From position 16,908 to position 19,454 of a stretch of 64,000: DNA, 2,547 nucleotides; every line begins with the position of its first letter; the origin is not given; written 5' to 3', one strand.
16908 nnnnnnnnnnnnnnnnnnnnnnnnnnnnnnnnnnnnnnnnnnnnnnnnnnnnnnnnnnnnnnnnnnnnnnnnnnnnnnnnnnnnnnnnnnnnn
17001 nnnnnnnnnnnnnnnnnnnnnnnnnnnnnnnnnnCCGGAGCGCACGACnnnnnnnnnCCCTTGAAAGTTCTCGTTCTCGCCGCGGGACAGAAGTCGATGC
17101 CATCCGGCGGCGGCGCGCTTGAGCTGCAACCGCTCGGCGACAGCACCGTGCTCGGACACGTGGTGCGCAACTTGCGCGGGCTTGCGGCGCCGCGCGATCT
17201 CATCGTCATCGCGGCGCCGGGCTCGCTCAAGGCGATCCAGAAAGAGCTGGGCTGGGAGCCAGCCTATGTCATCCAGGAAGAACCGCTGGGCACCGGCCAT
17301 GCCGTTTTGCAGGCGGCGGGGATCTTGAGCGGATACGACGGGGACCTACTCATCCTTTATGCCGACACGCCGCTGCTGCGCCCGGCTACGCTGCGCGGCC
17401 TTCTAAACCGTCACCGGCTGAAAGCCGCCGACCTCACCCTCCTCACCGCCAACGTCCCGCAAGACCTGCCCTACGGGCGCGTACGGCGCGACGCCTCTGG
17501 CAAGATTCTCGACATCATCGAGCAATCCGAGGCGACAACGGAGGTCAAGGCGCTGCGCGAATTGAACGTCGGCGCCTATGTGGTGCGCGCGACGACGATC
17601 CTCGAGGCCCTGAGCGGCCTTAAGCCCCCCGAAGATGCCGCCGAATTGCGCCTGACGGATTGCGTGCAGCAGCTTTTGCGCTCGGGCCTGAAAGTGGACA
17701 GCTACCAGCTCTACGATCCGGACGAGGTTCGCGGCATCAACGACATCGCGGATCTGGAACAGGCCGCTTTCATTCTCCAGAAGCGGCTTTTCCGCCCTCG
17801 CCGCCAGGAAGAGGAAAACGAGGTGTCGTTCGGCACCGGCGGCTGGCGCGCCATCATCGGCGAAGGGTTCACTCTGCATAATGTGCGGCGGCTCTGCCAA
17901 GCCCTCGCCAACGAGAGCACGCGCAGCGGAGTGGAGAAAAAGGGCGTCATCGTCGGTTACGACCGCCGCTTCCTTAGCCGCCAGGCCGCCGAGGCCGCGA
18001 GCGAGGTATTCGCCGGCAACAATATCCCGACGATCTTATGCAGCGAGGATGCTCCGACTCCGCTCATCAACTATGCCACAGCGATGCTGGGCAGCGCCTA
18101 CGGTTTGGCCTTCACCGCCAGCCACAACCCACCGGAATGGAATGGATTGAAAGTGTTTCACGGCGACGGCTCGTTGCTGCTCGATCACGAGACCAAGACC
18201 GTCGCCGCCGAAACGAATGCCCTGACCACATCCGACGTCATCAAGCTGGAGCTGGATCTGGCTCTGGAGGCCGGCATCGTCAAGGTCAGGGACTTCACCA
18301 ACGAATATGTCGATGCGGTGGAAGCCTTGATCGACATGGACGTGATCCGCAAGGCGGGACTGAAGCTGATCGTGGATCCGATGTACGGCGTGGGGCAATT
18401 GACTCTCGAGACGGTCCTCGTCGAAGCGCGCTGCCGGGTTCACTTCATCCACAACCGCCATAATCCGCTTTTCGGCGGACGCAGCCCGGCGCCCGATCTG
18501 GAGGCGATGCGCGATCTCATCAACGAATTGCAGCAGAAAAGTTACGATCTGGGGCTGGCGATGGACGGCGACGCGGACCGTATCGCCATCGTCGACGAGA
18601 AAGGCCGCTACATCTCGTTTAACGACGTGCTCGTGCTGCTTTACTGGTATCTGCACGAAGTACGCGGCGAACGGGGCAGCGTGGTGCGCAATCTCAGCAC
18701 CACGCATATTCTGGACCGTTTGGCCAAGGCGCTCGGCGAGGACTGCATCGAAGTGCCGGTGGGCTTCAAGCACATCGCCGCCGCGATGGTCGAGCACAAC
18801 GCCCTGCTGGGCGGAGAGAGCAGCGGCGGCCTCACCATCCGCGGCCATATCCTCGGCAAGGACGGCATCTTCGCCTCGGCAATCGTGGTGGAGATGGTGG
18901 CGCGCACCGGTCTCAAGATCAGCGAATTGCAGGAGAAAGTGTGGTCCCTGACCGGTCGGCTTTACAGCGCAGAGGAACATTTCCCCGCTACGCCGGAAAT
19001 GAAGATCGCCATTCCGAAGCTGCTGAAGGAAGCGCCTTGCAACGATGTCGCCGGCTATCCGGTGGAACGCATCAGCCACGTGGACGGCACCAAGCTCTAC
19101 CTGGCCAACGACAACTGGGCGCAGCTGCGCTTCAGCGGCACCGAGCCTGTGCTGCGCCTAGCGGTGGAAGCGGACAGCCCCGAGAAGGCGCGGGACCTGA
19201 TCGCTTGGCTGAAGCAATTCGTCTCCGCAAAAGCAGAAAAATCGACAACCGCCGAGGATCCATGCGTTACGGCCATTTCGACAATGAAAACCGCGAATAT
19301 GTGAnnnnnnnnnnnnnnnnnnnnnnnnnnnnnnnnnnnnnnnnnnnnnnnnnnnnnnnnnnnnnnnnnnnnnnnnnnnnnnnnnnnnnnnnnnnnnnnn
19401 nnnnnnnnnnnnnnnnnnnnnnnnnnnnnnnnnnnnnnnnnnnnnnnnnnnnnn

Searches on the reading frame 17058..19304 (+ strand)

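Call 5: search_protein_families(library=ncbifam, proteins=[window:17058-19304:+])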
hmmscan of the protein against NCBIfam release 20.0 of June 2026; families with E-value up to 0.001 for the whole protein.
window:17058-19304:+ (748 aa): 24 families
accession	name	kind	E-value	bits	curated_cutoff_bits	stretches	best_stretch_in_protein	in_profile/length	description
TIGR03990.1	Arch_GlmM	equivalog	1.2e-85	288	439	1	258-720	4-442/444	phosphoglucosamine mutase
TIGR01132.1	pgm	equivalog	6.1e-46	156.9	778.05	1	236-707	20-525/546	phosphoglucomutase (alpha-D-glucose-1,6-bisphosphate-dependent)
TIGR01455.1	glmM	equivalog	7e-46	156.8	447.55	1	258-723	1-441/442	phosphoglucosamine mutase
NF010934.1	PRK14354.1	equivalog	5.9e-45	153.6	450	1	5-245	3-241/447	bifunctional UDP-N-acetylglucosamine diphosphorylase/glucosamine-1-phosphate N-acetyltransferase GlmU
NF007088.0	PRK09542.1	equivalog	5.1e-44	151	618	1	264-722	18-453/456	phosphomannomutase/phosphoglucomutase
TIGR01173.1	glmU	equivalog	1.4e-43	149.4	366.85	1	3-245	2-241/452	bifunctional UDP-N-acetylglucosamine diphosphorylase/glucosamine-1-phosphate N-acetyltransferase GlmU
NF010938.0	PRK14358.1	equivalog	1.6e-42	145.7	500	1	1-246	7-250/481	bifunctional N-acetylglucosamine-1-phosphate uridyltransferase/glucosamine-1-phosphate acetyltransferase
NF010932.0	PRK14352.1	equivalog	1.7e-42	145.7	611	1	3-246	8-253/488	bifunctional UDP-N-acetylglucosamine diphosphorylase/glucosamine-1-phosphate N-acetyltransferase GlmU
NF010935.0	PRK14355.1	equivalog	6.8e-42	143.6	718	1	5-245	7-247/459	bifunctional UDP-N-acetylglucosamine diphosphorylase/glucosamine-1-phosphate N-acetyltransferase GlmU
NF010940.0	PRK14360.1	equivalog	9.6e-41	139.8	602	1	2-244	2-240/452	bifunctional UDP-N-acetylglucosamine diphosphorylase/glucosamine-1-phosphate N-acetyltransferase GlmU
NF046027.1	PhglucPhmanMutPgmG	equivalog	4.5e-37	127.8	600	1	264-721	16-449/460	phosphoglucomutase/phosphomannomutase PgmG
NF005737.0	PRK07564.1-1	equivalog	4.4e-35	121.3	378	1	259-644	17-419/543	alpha-D-glucose phosphate-specific phosphoglucomutase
NF010933.0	PRK14353.1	equivalog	4.7e-35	121.1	505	1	4-244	8-246/453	bifunctional UDP-N-acetylglucosamine diphosphorylase/glucosamine-1-phosphate N-acetyltransferase GlmU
NF010937.0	PRK14357.1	equivalog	1.1e-29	103.7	658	1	3-244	2-233/448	bifunctional UDP-N-acetylglucosamine diphosphorylase/glucosamine-1-phosphate N-acetyltransferase GlmU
NF006986.0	PRK09451.1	equivalog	2.4e-24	86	725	1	3-241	7-240/456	bifunctional UDP-N-acetylglucosamine diphosphorylase/glucosamine-1-phosphate N-acetyltransferase GlmU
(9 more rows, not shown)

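Call 8: search_protein_families(library=pfam, proteins=[window:17058-19304:+])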
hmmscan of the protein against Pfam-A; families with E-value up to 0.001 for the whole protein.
window:17058-19304:+ (748 aa): 6 families
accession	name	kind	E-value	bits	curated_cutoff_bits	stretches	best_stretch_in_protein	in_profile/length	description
PF02878.22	PGM_PMM_I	-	7.9e-31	107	22.5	1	257-390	3-135/138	Phosphoglucomutase/phosphomannomutase, alpha/beta/alpha domain I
PF02880.22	PGM_PMM_III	-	3.5e-25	88.8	20.7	1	522-629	3-112/115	Phosphoglucomutase/phosphomannomutase, alpha/beta/alpha domain III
PF02879.22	PGM_PMM_II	-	2.6e-23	82.9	29.3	1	416-516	2-103/103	Phosphoglucomutase/phosphomannomutase, alpha/beta/alpha domain II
PF12804.13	NTP_transf_3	-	2.5e-10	41.2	27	1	5-135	2-127/160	MobA-like NTP transferase domain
PF00483.29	NTP_transferase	-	2.5e-09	37.5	21.2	1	28-212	29-215/245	Nucleotidyl transferase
PF00408.26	PGM_PMM_IV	-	1.1e-07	32.3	23.1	1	669-714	25-61/68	Phosphoglucomutase/phosphomannomutase, C-terminal domain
